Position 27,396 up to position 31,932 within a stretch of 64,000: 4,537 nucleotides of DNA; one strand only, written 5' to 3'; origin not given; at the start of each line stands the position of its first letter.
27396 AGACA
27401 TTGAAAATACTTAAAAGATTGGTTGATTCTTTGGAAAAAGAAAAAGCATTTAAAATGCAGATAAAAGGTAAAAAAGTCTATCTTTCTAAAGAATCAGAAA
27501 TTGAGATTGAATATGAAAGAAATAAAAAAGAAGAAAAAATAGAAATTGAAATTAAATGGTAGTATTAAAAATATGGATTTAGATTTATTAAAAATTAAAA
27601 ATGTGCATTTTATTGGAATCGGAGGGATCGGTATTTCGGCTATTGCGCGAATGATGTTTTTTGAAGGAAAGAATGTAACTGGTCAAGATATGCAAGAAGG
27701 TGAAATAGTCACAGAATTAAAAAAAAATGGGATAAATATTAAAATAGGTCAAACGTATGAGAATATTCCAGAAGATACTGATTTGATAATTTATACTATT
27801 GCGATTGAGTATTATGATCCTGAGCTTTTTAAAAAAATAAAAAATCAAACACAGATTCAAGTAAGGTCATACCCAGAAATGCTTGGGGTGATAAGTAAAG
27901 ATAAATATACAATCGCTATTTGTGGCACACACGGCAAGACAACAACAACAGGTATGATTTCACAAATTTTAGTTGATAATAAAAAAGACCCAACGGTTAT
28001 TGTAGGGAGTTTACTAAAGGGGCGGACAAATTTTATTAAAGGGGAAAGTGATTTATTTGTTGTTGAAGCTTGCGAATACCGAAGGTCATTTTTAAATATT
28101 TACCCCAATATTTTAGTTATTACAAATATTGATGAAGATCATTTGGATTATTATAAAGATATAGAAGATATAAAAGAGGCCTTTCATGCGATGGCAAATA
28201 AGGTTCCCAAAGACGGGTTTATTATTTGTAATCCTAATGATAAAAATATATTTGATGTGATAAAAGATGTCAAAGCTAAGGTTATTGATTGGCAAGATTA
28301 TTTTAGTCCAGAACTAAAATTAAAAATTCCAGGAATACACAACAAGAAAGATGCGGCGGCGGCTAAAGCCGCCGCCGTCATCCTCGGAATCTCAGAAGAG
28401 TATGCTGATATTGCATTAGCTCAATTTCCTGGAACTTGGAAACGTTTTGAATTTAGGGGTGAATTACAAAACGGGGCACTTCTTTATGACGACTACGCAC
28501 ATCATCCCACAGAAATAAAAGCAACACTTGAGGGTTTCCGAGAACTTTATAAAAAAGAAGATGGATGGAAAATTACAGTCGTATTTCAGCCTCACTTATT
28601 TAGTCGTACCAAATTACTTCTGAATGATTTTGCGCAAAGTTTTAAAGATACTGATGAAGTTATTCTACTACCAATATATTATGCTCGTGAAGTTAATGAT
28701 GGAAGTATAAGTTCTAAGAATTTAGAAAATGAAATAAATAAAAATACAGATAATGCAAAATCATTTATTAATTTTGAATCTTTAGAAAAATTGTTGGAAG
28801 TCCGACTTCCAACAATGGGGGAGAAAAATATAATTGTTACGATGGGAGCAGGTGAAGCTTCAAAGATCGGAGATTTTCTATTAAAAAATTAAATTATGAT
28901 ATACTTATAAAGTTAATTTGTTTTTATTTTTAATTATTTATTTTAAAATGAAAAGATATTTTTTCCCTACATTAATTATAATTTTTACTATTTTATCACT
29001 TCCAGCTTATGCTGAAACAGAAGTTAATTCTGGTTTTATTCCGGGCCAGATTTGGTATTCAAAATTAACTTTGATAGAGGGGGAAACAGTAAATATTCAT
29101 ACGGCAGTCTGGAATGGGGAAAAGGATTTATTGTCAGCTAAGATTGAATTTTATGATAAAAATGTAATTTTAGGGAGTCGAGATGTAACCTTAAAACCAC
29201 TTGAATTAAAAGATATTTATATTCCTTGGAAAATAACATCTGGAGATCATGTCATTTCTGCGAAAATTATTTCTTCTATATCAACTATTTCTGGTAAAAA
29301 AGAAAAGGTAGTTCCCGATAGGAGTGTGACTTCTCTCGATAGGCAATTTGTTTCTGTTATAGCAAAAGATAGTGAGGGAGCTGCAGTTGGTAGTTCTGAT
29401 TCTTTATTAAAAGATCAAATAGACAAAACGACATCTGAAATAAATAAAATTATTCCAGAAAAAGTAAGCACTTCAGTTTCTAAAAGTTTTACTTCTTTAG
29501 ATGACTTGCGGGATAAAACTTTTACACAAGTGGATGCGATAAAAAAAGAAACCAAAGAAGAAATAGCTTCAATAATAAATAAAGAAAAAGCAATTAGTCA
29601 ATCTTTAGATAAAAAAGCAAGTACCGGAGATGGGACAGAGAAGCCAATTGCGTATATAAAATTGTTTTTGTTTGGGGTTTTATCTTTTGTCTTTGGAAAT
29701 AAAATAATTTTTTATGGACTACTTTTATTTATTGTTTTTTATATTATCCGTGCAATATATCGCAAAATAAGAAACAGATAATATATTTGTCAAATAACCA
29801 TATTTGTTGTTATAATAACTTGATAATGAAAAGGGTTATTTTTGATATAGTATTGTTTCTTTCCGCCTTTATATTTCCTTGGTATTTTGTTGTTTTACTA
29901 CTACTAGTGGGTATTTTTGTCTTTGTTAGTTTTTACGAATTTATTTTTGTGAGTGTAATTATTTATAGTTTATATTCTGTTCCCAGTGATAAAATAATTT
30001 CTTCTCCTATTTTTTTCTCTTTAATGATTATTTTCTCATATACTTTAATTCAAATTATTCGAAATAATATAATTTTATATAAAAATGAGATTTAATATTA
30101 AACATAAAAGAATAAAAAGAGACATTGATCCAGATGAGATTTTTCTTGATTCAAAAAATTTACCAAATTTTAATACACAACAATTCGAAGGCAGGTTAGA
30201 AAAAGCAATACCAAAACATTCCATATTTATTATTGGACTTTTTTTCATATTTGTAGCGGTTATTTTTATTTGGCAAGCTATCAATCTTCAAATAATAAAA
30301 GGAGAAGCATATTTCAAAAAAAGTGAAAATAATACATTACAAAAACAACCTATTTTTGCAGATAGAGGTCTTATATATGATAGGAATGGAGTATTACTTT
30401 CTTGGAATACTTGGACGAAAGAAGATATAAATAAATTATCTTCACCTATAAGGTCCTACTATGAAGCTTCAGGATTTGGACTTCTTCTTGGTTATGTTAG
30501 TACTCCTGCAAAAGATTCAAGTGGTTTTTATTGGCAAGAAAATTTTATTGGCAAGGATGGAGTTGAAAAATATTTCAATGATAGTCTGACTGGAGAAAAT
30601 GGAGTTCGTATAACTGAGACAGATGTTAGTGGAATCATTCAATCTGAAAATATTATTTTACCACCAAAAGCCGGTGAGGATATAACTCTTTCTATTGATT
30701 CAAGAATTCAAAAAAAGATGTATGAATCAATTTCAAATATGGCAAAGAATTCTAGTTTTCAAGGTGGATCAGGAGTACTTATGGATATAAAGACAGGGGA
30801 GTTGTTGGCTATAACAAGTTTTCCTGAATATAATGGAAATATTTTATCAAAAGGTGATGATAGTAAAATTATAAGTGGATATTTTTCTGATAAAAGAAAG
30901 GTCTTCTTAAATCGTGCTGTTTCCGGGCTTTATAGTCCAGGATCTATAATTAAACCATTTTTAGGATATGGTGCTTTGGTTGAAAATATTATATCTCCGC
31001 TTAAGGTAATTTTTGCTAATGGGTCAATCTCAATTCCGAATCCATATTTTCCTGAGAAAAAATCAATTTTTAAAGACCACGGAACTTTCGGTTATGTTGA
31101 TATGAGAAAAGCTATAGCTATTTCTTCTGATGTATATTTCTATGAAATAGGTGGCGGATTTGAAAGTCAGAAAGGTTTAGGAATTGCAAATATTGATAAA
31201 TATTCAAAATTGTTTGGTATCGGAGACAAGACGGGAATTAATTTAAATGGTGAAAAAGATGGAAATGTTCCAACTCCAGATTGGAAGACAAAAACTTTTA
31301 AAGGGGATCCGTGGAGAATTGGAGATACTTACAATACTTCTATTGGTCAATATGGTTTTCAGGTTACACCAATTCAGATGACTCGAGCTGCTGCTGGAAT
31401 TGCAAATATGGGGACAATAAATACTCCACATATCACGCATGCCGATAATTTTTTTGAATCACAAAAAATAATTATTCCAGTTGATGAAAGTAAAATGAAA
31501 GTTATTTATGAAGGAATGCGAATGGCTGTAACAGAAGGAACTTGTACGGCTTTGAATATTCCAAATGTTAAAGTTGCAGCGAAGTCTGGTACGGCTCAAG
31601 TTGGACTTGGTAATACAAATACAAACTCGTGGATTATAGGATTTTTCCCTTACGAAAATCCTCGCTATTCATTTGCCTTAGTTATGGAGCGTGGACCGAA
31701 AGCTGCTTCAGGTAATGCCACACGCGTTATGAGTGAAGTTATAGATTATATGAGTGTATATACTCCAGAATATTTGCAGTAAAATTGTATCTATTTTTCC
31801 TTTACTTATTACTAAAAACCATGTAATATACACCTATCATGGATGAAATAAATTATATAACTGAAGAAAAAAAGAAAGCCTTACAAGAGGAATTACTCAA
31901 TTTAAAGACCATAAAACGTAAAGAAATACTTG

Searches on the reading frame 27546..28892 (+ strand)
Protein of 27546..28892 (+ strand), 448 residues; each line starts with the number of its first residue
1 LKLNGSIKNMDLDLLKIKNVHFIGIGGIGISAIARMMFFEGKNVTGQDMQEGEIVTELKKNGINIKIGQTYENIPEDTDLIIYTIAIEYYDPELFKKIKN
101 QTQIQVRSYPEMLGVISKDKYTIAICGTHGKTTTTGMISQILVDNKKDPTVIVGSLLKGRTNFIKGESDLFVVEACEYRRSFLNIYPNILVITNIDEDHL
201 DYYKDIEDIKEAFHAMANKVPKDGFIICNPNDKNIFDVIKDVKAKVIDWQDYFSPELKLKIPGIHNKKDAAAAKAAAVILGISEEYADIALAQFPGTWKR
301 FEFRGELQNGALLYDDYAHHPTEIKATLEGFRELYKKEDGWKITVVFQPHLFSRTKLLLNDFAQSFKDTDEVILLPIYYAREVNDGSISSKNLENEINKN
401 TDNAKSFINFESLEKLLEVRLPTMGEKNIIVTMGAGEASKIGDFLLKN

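Call 51: search_protein_families(library=pfam, proteins=[window:27546-28892:+], max_evalue=0.00001)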
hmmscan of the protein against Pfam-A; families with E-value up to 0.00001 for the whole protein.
window:27546-28892:+ (448 aa): 3 families
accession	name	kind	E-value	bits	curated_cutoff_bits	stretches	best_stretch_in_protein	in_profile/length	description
PF08245.18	Mur_ligase_M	-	1.9e-19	70.9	24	1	125-246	1-142/200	Mur ligase middle domain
PF02875.26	Mur_ligase_C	-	3.2e-17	64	28.4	1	300-436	2-127/127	Mur ligase, glutamate ligase domain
PF01225.30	Mur_ligase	-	9.2e-17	61.6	21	1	20-121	2-95/95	Mur ligase family, catalytic domain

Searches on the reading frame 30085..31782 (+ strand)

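Call 51: search_protein_families(library=pfam, proteins=[window:30085-31782:+], max_evalue=0.00001)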
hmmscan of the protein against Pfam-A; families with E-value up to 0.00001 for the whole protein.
window:30085-31782:+ (565 aa): 2 families
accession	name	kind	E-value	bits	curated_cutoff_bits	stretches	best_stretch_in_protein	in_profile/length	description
PF00905.27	Transpeptidase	-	7.4e-51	173.6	22.1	1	228-553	1-298/299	Penicillin binding protein transpeptidase domain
PF03717.20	PBP_dimer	-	1.1e-13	52.5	24.4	1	115-187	100-177/180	Penicillin-binding Protein dimerisation domain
